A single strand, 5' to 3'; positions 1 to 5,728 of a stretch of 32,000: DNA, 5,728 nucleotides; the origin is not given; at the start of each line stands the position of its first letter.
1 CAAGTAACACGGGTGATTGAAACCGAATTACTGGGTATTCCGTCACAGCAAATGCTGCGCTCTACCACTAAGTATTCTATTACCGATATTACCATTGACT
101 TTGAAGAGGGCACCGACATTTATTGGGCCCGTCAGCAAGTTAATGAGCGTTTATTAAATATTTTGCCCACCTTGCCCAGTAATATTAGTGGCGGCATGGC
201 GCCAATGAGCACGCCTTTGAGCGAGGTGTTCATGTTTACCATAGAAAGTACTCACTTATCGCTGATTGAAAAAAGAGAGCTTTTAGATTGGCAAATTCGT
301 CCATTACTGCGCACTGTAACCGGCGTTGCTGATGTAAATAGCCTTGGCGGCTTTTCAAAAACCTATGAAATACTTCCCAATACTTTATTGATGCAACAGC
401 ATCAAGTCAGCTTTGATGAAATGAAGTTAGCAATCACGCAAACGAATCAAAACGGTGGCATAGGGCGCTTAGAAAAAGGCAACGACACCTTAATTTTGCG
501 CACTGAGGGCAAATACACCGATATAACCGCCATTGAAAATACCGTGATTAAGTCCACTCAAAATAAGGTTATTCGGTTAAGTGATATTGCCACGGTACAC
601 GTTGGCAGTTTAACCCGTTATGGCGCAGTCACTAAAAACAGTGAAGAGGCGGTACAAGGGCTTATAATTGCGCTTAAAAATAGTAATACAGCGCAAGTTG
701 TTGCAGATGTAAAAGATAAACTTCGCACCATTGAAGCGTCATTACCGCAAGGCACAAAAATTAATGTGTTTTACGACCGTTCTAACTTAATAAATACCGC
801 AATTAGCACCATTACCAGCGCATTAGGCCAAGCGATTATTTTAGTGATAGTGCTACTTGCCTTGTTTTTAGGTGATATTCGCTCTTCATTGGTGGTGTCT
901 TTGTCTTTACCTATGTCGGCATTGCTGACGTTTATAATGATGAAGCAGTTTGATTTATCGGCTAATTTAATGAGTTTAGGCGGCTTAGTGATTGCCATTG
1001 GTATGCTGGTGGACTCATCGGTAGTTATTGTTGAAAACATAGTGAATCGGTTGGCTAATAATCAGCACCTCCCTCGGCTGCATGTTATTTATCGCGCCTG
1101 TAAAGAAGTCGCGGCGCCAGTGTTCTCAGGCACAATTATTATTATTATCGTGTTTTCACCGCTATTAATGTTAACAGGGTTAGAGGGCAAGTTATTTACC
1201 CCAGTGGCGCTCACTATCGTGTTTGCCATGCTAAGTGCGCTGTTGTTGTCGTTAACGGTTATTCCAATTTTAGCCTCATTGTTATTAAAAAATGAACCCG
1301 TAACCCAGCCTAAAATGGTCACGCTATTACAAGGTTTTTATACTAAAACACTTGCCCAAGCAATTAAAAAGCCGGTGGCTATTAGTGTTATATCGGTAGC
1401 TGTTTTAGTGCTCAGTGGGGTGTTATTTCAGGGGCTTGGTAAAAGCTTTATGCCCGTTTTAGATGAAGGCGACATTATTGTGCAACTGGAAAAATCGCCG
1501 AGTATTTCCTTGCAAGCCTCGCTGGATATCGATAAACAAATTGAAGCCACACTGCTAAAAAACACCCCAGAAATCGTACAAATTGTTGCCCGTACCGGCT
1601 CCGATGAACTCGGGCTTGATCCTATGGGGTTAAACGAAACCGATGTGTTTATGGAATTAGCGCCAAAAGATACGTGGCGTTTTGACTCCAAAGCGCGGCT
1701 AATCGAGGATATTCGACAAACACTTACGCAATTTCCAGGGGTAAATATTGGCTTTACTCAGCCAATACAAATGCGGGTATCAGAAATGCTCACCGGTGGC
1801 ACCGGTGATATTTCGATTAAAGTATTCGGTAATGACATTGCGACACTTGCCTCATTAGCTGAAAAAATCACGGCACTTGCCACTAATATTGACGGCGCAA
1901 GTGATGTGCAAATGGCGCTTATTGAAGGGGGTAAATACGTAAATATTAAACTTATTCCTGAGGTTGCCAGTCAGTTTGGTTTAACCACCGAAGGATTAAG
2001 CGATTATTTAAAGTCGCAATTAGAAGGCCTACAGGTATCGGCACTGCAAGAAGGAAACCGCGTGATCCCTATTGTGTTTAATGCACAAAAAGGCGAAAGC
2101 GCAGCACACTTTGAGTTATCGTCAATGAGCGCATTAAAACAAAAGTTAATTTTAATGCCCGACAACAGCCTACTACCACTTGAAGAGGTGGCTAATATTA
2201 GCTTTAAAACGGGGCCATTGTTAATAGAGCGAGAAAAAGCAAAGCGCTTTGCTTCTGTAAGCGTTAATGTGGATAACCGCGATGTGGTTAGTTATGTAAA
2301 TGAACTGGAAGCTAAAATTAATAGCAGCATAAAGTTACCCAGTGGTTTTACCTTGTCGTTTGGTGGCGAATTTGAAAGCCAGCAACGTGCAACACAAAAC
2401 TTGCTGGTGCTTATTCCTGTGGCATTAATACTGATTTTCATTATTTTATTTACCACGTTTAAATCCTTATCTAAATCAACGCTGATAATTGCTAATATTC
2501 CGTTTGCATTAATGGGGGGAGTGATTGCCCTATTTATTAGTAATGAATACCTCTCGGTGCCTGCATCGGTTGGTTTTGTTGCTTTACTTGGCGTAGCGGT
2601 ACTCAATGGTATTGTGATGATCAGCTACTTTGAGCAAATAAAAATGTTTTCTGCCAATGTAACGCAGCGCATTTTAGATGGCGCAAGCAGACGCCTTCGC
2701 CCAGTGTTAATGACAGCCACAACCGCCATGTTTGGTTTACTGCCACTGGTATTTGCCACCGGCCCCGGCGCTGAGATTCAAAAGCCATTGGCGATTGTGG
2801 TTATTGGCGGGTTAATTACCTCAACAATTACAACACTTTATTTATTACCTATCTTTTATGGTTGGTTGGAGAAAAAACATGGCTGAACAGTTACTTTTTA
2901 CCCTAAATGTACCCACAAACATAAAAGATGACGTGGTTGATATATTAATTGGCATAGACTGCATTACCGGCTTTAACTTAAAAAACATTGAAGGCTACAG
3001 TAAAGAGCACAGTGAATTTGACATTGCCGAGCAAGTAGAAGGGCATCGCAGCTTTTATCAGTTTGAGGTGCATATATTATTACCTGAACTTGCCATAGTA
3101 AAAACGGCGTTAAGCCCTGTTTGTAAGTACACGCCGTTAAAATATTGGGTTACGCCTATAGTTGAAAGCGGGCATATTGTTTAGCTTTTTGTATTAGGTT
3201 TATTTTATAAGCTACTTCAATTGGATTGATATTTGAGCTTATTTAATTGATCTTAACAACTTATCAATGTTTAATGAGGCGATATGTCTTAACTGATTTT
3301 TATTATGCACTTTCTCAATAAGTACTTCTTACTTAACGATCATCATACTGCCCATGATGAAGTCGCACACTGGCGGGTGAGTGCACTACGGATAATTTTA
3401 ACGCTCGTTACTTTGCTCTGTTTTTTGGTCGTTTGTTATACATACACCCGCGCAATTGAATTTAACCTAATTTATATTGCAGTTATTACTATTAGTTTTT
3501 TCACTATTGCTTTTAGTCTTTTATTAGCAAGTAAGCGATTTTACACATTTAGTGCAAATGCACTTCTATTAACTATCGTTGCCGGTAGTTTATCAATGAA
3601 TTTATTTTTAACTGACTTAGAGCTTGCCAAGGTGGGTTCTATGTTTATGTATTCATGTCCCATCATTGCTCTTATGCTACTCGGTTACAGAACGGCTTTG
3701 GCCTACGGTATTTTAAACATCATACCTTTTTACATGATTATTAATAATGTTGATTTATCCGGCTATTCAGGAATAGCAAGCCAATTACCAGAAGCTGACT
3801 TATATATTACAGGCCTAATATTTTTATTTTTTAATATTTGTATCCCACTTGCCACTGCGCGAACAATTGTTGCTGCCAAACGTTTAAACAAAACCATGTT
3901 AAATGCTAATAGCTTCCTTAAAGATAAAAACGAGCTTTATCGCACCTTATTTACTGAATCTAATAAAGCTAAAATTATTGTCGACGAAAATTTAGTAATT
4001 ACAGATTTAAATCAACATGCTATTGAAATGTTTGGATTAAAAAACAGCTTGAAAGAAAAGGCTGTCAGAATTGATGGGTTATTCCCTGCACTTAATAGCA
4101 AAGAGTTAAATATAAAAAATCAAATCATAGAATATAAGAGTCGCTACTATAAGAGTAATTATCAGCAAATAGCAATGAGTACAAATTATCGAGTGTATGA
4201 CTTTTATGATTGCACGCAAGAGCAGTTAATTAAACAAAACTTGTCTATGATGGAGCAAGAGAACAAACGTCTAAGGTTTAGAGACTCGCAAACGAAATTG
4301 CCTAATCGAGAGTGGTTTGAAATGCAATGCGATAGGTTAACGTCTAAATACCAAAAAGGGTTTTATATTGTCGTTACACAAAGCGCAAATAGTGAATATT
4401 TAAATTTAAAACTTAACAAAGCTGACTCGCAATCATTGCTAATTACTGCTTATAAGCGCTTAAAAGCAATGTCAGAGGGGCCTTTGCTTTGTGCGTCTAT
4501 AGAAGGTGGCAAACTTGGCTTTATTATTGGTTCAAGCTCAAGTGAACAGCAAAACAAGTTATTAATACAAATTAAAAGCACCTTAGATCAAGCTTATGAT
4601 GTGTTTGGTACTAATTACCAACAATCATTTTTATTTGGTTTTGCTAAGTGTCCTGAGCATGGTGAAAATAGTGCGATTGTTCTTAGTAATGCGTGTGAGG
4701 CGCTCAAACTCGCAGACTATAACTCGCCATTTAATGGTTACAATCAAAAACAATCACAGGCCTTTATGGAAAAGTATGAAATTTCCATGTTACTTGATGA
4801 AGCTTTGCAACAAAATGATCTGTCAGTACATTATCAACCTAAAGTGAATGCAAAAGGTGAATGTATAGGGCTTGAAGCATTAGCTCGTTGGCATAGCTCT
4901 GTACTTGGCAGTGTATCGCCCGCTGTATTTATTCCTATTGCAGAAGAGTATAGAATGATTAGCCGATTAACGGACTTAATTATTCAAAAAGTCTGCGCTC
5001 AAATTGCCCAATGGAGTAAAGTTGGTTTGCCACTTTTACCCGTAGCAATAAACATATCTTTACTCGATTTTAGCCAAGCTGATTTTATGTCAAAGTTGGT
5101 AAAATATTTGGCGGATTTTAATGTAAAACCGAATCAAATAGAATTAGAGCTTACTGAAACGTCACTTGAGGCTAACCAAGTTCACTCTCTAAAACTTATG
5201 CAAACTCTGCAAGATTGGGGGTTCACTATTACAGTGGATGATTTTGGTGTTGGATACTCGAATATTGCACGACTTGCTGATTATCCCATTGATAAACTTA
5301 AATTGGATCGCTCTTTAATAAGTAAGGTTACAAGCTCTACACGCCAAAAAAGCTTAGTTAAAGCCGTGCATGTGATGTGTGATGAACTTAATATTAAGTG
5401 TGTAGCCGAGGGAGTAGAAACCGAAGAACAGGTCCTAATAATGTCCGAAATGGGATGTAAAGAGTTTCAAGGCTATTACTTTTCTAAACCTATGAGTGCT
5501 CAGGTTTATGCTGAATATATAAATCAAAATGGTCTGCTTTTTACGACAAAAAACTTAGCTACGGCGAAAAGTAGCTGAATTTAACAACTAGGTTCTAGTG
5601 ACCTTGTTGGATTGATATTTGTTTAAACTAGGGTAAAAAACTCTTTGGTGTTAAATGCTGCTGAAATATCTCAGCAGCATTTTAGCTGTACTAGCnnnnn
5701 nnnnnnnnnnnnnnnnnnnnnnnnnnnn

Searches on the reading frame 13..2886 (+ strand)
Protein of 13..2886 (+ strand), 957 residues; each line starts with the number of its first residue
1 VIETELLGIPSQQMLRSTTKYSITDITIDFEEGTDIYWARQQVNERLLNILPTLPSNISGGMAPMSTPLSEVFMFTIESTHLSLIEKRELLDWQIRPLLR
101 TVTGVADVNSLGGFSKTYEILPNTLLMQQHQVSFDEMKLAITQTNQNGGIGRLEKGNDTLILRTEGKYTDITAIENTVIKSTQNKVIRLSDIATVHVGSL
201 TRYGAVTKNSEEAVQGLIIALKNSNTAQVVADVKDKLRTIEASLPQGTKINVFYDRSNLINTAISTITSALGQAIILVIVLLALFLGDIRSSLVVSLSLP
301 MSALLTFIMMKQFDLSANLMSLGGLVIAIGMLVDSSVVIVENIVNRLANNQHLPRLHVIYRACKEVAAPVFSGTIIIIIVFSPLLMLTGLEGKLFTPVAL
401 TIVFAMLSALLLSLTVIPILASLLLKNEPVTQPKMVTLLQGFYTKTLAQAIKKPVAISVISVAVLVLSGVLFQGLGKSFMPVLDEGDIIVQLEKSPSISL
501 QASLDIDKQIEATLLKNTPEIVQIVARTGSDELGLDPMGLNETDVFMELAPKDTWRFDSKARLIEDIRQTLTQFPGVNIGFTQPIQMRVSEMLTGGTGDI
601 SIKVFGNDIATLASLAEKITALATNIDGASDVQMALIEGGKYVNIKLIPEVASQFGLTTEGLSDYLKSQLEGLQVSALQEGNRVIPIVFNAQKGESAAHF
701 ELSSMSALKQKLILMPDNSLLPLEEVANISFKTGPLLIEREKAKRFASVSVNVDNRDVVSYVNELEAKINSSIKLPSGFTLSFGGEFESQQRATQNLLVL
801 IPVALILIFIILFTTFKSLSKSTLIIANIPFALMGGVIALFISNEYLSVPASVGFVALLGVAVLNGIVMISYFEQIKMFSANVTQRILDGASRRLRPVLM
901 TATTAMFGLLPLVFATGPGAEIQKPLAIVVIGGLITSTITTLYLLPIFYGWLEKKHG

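Call 3: search_protein_families(library=pfam, proteins=[window:13-2886:+])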
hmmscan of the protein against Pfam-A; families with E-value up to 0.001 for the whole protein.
window:13-2886:+ (957 aa): 1 family
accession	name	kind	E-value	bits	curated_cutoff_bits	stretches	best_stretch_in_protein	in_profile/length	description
PF00873.25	ACR_tran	-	1.3e-253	844.6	28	1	2-950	65-1018/1021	AcrB/AcrD/AcrF family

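Call 4: search_protein_families(library=ncbifam, proteins=[window:13-2886:+])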
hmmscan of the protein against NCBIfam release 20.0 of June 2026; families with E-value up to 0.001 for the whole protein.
window:13-2886:+ (957 aa): 14 families
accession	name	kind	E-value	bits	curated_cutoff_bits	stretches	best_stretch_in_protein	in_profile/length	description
TIGR00914.1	2A0601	subfamily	7.6e-261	868.2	701.45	1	2-955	69-1038/1051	CusA/CzcA family heavy metal efflux RND transporter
NF033617.1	RND_permease_2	subfamily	1.8e-145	486.3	1250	1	2-953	64-1008/1009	multidrug efflux RND transporter permease subunit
NF000282.2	RND_permease_1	subfamily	2.7e-113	379.8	1250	1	2-953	64-1028/1029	multidrug efflux RND transporter permease subunit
TIGR00915.1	2A0602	subfamily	4.6e-98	329.4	940.35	1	2-949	65-1025/1050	efflux RND transporter permease subunit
NF007905.0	PRK10614.1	equivalog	1.3e-92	311.2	1774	1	14-954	79-1010/1025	multidrug efflux RND transporter permease subunit MdtC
NF007798.0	PRK10503.1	equivalog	5.5e-84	282.5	1584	1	59-951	138-1021/1040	MdtB/MuxB family multidrug efflux RND transporter permease subunit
NF007133.0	PRK09579.1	equivalog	2.6e-77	260.4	1763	1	77-955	143-1005/1017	multidrug efflux RND transporter permease subunit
NF007842.1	PRK10555.1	equivalog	9.8e-69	232.2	1854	1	17-953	80-1027/1036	multidrug efflux RND transporter permease AcrD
NF007131.0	PRK09577.1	equivalog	5e-65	219.8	1768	1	1-949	64-1019/1045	multidrug efflux RND transporter permease subunit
NF000037.1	RND_perm_OqxB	exception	7.8e-54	182.9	2200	1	149-954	223-1036/1050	multidrug efflux RND transporter permease subunit OqxB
NF011706.2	PRK15127.1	equivalog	1.9e-51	175.1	2150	2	2-443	65-513/1049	multidrug efflux RND transporter permease subunit AcrB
TIGR00917.1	2A060601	subfamily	2.6e-05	22.1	1016.5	1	249-387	1035-1165/1204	NPC intracellular cholesterol transporter 1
TIGR01129.1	secD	equivalog_domain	3.7e-05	23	244.4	1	262-413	245-393/397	protein translocase subunit SecD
NF009540.0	PRK12911.1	equivalog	9.5e-05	19.9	1878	1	268-470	914-1103/1403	bifunctional preprotein translocase subunit SecD/SecF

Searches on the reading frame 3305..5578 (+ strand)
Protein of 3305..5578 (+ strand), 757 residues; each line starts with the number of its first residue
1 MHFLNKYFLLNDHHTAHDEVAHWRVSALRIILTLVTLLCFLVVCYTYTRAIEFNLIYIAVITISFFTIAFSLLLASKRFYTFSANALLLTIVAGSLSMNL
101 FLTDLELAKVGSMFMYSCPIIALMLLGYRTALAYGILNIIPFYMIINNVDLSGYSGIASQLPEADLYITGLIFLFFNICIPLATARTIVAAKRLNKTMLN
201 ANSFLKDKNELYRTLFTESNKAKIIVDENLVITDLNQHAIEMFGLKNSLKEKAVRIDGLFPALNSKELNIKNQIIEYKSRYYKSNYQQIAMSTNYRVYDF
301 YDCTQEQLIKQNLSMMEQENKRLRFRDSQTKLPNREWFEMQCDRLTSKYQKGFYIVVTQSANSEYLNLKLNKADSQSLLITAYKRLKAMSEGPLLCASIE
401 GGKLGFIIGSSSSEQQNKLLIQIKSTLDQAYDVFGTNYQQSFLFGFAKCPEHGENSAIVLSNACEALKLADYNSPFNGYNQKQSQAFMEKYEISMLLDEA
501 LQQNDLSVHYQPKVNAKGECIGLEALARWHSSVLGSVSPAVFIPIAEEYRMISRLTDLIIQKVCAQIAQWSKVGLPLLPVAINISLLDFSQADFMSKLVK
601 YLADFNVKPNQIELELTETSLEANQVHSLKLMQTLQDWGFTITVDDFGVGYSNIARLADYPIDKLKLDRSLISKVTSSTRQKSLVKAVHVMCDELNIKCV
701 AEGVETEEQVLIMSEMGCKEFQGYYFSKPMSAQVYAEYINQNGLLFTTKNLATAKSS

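Call 3: search_protein_families(library=pfam, proteins=[window:3305-5578:+])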
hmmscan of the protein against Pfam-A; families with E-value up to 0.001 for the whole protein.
window:3305-5578:+ (757 aa): 4 families
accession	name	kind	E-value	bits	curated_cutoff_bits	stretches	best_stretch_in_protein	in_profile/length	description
PF00563.25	EAL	-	2.3e-66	224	31.3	1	497-729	4-236/236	EAL domain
PF00990.26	GGDEF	-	4.5e-05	23.7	23.8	1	326-469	3-153/161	Diguanylate cyclase, GGDEF domain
PF20969.2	MASE11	-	0.0002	21.8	27.3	1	22-183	1-160/168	MASE11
PF13188.13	PAS_8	-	0.00048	20.4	21.8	0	210-259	1-49/65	PAS domain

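Call 4: search_protein_families(library=ncbifam, proteins=[window:3305-5578:+])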
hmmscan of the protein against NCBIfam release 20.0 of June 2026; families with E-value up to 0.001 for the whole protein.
window:3305-5578:+ (757 aa): 16 families
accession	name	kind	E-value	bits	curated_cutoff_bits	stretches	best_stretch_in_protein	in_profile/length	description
NF008467.0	PRK11359.1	equivalog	4.4e-72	243.2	857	1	318-739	370-792/800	oxygen-sensing cyclic-di-GMP phosphodiesterase DosP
NF045675.1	PhdiestaseDibA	equivalog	3e-70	237.3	980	1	316-733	195-619/623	phosphodiesterase DibA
NF007474.0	PRK10060.1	equivalog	1.6e-66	224.9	782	1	327-741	240-656/663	cyclic di-GMP phosphodiesterase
NF052458.1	PhdiestGepA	equivalog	2e-63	214.9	1200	1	323-733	425-835/840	phosphodiesterase GepA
NF008807.1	PRK11829.1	equivalog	5.1e-53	180.2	733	1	311-738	229-662/670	biofilm formation regulator HmsP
NF053781.1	cdiGMPphdstlr2612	equivalog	2.1e-51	174.8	1600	1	323-739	839-1265/1268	Tlr1612 family c-di-GMP phosphodiesterase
NF007839.0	PRK10551.1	equivalog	7.1e-46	156.8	461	1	499-742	270-513/518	cyclic di-GMP phosphodiesterase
NF052596.1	RR_EAL_PvrR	equivalog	9.7e-41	139.7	580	1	481-743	129-393/398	response regulator cyclic di-GMP phosphodiesterase PvrR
NF045673.1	c-di-GMPRcptLapD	equivalog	1.1e-36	126.4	1020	1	324-730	236-645/647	cyclic di-GMP receptor LapD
NF052265.1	EAL_dom_RimA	equivalog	7.1e-26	91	430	1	604-733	110-237/248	S6 modification regulatory phosphodiesterase RimA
NF007298.0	PRK09776.1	equivalog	2.9e-23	81.8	1135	1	479-736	845-1103/1111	diguanylate cyclase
NF008281.1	PRK11059.1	equivalog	1.3e-22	79.9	663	1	325-731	222-631/633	RNase E specificity factor CsrD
NF051476.1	CDiGphdiTpdA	equivalog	1.8e-12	46.9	1000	1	577-727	421-568/570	cyclic di-GMP phosphodiesterase TpdA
NF008617.0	PRK11596.1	equivalog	8.8e-12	44.8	190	1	500-733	24-246/255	cyclic-guanylate-specific phosphodiesterase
NF051880.1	FlagAsmCDGMPTipF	equivalog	5.3e-07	28.8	600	1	487-734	143-400/421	flagella assembly cyclic-di-GMP phosphodiesterase TipF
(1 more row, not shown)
